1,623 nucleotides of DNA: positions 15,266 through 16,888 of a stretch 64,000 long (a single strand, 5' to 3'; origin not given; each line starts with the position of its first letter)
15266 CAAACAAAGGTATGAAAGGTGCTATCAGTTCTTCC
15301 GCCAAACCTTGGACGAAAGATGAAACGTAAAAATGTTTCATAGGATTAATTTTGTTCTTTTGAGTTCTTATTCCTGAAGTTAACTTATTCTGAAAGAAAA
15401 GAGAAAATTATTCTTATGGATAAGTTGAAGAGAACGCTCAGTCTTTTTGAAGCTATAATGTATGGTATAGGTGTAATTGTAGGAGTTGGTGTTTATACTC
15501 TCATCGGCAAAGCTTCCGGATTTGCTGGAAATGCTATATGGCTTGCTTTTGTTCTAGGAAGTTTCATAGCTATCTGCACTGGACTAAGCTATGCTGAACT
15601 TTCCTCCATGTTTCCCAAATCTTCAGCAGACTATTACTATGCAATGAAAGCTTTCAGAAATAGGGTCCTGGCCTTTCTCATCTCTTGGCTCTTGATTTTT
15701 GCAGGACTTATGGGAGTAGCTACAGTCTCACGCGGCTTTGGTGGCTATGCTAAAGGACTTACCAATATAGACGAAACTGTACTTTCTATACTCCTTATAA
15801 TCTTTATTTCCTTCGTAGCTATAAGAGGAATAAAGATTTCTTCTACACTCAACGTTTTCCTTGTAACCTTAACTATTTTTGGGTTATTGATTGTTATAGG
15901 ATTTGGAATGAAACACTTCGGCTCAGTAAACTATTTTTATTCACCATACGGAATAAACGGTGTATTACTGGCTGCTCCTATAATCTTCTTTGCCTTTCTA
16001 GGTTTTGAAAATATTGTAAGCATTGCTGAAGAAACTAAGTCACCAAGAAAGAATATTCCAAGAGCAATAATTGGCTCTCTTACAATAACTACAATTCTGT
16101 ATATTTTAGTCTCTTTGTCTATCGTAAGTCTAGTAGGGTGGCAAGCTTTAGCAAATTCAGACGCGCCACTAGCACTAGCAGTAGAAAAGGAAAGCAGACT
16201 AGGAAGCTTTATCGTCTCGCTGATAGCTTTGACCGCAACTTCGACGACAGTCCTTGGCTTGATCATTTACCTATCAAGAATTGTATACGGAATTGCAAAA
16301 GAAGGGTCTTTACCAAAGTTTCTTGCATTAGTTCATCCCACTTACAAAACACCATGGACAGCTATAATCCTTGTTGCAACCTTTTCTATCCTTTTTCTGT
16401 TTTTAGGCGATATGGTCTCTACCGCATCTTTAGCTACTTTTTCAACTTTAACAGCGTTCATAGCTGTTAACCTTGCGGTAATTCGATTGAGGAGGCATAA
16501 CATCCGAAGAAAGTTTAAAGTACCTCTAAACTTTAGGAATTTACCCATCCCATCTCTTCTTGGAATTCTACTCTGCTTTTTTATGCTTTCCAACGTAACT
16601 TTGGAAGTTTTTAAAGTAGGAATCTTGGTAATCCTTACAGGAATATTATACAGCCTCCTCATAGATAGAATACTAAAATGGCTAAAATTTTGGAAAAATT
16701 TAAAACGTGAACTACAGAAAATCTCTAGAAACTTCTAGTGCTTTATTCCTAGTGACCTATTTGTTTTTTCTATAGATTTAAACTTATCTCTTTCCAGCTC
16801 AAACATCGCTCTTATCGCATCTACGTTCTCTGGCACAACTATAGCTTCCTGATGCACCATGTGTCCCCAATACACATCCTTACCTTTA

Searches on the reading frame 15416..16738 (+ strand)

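Call 24: search_protein_families(library=pfam, proteins=[window:15416-16738:+], max_evalue=0.00001)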
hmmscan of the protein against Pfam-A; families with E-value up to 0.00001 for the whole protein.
window:15416-16738:+ (440 aa): 3 families
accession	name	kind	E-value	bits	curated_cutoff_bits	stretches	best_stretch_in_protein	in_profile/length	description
PF13520.12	AA_permease_2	-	2.5e-49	168.8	27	1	8-412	1-424/427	Amino acid permease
PF00324.27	AA_permease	-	1.2e-39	136.8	24.6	1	13-428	2-466/470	Amino acid permease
PF03845.19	Spore_permease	-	6e-06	25.8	23.4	1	8-276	2-276/321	Spore germination protein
